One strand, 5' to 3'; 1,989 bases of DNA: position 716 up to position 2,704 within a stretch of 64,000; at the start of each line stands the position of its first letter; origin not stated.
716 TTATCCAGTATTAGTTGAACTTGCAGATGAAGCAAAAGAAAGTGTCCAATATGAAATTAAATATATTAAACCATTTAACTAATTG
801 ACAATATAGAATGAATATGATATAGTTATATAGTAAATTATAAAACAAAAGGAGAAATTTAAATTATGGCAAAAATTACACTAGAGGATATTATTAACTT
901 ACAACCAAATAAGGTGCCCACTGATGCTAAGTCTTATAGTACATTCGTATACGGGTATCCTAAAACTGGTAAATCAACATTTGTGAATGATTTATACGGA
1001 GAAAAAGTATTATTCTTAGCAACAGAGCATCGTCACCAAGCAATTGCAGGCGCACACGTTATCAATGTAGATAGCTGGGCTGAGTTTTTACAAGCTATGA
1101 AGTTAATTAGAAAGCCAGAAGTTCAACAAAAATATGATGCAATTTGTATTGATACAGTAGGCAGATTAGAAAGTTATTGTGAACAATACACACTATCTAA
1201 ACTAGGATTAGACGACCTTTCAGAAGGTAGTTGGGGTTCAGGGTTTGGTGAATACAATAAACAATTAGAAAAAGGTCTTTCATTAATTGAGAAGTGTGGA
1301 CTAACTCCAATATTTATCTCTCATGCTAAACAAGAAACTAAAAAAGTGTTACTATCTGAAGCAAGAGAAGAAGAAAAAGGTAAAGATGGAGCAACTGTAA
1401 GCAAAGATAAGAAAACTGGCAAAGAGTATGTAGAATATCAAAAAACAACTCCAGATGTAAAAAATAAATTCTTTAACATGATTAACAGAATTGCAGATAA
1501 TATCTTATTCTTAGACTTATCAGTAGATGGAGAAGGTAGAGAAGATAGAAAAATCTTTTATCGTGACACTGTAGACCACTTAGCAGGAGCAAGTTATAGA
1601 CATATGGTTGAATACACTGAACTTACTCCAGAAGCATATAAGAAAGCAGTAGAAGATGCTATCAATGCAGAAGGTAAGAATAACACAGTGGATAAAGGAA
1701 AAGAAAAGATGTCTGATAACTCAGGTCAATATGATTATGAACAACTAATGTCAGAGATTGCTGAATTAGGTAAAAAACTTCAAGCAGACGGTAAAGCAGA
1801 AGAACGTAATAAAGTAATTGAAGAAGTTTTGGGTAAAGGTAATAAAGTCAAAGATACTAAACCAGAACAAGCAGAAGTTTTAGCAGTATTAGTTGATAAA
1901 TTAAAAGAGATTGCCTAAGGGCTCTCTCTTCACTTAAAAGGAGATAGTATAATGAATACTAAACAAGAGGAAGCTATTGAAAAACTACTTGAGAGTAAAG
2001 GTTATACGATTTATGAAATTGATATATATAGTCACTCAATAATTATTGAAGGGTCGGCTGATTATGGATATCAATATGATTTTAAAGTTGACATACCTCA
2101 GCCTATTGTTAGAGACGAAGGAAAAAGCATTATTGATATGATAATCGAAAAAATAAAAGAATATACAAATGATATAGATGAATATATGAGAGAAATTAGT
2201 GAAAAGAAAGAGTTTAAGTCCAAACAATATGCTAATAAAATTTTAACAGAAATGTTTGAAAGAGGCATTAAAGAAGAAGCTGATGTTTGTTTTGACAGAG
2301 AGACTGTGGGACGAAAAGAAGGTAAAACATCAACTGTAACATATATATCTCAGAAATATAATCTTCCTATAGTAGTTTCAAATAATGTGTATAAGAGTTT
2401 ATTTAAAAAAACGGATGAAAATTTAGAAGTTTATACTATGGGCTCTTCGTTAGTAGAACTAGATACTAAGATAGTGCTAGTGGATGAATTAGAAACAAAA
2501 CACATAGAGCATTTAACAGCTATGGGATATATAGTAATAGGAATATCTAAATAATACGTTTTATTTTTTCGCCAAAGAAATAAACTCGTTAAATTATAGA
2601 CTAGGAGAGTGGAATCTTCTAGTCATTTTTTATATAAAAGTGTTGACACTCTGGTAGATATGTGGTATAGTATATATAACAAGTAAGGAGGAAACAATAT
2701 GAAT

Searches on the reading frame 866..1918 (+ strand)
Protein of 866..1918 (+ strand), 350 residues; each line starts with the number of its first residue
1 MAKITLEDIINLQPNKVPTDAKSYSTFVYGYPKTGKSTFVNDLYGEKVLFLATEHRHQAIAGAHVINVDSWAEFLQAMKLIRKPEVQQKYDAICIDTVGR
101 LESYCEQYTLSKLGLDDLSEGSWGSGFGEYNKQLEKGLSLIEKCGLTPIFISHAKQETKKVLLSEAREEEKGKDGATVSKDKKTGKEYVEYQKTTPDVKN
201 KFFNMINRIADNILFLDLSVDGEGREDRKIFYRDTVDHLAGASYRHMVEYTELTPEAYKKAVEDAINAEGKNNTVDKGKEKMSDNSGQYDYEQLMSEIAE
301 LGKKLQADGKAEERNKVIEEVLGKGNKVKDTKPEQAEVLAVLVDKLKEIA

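Call 59: search_protein_families(library=pfam, proteins=[window:866-1918:+], max_evalue=0.00001)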
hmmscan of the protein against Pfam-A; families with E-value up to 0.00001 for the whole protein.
window:866-1918:+ (350 aa): 1 family
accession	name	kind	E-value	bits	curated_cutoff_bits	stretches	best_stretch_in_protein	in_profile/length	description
PF13479.12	AAA_24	-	1.3e-27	97.4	27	1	23-160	2-136/195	AAA domain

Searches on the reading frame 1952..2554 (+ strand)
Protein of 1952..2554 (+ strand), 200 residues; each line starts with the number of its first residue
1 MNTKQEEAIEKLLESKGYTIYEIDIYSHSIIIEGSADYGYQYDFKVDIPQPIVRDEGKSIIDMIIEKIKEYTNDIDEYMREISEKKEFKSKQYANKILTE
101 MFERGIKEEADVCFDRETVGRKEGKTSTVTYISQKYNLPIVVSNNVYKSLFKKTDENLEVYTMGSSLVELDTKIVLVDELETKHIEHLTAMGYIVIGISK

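Call 120: search_protein_families(library=phrogs, proteins=[window:1952-2554:+], max_evalue=0.00001)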
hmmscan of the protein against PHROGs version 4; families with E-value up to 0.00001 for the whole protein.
window:1952-2554:+ (200 aa): 2 families
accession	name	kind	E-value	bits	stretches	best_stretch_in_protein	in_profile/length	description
phrog_4650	-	unknown function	2.2e-15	57.7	1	43-199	65-224/226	-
phrog_20161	-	unknown function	1.4e-11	45.5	1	101-198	1-101/104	-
